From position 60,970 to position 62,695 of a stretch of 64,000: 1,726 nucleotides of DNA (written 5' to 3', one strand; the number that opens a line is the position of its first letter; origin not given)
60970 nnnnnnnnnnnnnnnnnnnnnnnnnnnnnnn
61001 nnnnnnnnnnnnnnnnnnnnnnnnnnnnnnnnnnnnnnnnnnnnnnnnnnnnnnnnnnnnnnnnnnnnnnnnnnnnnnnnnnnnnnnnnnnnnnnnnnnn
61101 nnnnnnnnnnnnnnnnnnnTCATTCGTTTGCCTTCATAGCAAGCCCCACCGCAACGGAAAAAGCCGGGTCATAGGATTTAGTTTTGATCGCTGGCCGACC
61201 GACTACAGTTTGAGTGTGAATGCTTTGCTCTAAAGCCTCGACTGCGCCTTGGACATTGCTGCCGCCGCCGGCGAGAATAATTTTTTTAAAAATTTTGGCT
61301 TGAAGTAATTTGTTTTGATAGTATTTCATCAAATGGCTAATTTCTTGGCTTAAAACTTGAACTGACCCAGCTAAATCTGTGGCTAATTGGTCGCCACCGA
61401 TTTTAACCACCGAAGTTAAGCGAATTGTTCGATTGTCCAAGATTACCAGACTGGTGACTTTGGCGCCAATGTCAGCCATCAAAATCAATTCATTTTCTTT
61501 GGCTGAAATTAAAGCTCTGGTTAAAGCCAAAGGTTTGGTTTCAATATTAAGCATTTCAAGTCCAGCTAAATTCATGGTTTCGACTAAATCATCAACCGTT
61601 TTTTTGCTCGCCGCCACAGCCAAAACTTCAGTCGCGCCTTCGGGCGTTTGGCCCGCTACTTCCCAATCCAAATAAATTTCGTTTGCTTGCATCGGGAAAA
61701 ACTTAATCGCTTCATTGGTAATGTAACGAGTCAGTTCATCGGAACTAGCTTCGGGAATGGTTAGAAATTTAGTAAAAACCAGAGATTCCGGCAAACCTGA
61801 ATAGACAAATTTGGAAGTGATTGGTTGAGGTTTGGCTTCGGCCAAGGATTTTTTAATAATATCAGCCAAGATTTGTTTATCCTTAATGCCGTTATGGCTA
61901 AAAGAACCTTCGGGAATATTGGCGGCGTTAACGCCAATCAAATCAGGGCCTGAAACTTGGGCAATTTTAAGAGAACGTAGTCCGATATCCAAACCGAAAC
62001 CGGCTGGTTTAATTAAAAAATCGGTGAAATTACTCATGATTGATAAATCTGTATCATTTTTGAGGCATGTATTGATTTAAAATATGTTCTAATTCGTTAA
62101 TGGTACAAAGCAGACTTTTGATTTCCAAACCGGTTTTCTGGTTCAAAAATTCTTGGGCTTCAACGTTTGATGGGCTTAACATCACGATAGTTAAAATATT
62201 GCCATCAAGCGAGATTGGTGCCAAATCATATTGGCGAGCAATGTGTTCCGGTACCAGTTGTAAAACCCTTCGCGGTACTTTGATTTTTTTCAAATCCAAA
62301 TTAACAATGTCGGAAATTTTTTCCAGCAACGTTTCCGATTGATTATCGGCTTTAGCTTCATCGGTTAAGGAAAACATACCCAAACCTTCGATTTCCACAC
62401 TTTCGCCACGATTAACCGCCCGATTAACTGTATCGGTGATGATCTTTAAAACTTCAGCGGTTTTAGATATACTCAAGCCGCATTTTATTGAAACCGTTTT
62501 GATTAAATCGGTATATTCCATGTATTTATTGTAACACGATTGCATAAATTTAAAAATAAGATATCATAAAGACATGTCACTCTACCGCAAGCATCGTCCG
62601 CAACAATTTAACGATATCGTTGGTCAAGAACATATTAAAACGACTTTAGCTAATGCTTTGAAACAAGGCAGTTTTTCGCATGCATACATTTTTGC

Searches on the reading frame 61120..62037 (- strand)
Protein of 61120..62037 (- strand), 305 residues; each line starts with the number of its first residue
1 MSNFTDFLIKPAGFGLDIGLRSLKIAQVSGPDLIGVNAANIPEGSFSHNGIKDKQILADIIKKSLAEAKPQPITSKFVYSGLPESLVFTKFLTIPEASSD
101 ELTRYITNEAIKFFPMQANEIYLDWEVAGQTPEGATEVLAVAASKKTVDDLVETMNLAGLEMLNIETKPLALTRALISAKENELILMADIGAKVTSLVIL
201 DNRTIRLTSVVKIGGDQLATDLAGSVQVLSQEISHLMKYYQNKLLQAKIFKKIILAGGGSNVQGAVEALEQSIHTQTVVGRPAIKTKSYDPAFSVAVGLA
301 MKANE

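Call 10: search_protein_families(library=pfam, max_evalue=0.01, proteins=[window:61120-62037:-])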
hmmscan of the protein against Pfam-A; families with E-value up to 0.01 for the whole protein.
window:61120-62037:- (305 aa): 4 families
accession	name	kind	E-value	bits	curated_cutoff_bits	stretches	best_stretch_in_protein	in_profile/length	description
PF11104.14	PilM_2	-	3.2e-25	89.2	27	2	15-222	1-219/340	Type IV pilus assembly protein PilM;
PF14450.12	FtsA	-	4e-09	37.4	31.8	1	188-298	3-127/127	Cell division protein FtsA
PF06723.19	MreB_Mbl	-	0.00013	21.4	27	0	158-221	120-183/327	MreB/Mbl protein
PF06277.17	EutA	-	0.0017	17.8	27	1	177-252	137-213/475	Ethanolamine utilisation protein EutA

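Call 12: find_encoding_contigs(protein=window:61120-62037:-, flank=10000, max_places=10)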
Protein window:61120-62037:- (305 aa): 15 contigs read that carry it; 8 places shown.
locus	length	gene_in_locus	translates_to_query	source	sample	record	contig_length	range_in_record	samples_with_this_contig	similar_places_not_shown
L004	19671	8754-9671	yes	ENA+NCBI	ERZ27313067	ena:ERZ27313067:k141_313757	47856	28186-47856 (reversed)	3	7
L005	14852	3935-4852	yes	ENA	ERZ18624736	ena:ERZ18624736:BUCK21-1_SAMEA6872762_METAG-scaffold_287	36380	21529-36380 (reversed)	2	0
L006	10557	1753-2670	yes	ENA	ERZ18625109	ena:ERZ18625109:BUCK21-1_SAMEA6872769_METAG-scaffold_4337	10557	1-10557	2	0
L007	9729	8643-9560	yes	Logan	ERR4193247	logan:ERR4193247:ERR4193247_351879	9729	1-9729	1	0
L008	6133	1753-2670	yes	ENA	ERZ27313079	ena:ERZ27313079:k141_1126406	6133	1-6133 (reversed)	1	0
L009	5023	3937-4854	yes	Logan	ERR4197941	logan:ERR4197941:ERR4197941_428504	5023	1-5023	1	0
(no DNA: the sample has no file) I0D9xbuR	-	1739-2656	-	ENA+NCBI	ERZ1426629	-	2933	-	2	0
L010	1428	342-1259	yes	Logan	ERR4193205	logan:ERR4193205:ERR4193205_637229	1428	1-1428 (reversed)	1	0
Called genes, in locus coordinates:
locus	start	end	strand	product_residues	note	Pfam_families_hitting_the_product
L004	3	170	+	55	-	?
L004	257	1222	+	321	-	-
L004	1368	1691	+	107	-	-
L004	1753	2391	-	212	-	PF01966:HD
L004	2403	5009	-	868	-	PF00772:DnaB, PF03796:DnaB_C, PF13481:AAA_25, PF14890:Intein_splicing, PF14528:LAGLIDADG_3, PF03796:DnaB_C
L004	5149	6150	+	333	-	-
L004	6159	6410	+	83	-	-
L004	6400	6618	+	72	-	PF10049:DUF2283 (weak)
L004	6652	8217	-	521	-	PF05496:RuvB_N (faint), PF13177:DNA_pol3_delta2, PF00004:AAA, PF07728:AAA_5 (weak), PF13401:AAA_22 (weak), PF22608:DNAX_ATPase_lid, PF12169:DNA_pol3_gamma3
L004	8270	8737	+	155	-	PF00216:Bac_DNA_binding (weak), PF18291:HU-HIG (weak), PF05157:MshEN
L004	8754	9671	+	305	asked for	PF11104:PilM_2, PF14450:FtsA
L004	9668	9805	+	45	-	-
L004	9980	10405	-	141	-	PF00293:NUDIX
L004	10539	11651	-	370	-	PF02441:Flavoprotein, PF00596:Aldolase_II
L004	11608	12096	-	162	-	PF00588:SpoU_methylase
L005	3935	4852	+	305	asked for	PF11104:PilM_2, PF14450:FtsA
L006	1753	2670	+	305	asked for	PF11104:PilM_2, PF14450:FtsA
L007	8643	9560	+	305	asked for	PF11104:PilM_2, PF14450:FtsA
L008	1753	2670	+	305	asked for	PF11104:PilM_2, PF14450:FtsA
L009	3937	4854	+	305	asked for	PF11104:PilM_2, PF14450:FtsA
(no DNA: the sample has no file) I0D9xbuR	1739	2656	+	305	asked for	PF11104:PilM_2, PF14450:FtsA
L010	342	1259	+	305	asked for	PF11104:PilM_2, PF14450:FtsA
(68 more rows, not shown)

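Call 20: find_related_loci(query=window:61120-62037:-, collection=genome_contigs, flank=10000)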
Query window:61120-62037:- (305 aa) in genome_contigs; peptide patterns used: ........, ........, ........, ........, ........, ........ (x = any residue, [..] = any of these).
65 stretches matched a pattern, but none encodes a relative of the query by tblastn (E <= 1e-3).

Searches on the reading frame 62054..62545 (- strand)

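Call 10: search_protein_families(library=pfam, max_evalue=0.01, proteins=[window:62054-62545:-])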
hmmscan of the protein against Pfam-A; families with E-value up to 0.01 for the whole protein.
window:62054-62545:- (163 aa): 3 families
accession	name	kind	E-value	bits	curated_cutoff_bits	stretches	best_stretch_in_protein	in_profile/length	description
PF05157.20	MshEN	-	3.9e-12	46.4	23.1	1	83-161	6-85/90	MshEN domain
PF00216.26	Bac_DNA_binding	-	6.6e-08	33.1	22.4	1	9-64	1-56/90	Bacterial DNA-binding protein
PF18291.6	HU-HIG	-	3.4e-07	30.8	26.2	1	3-72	26-95/125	HU domain fused to wHTH, Ig, or Glycine-rich motif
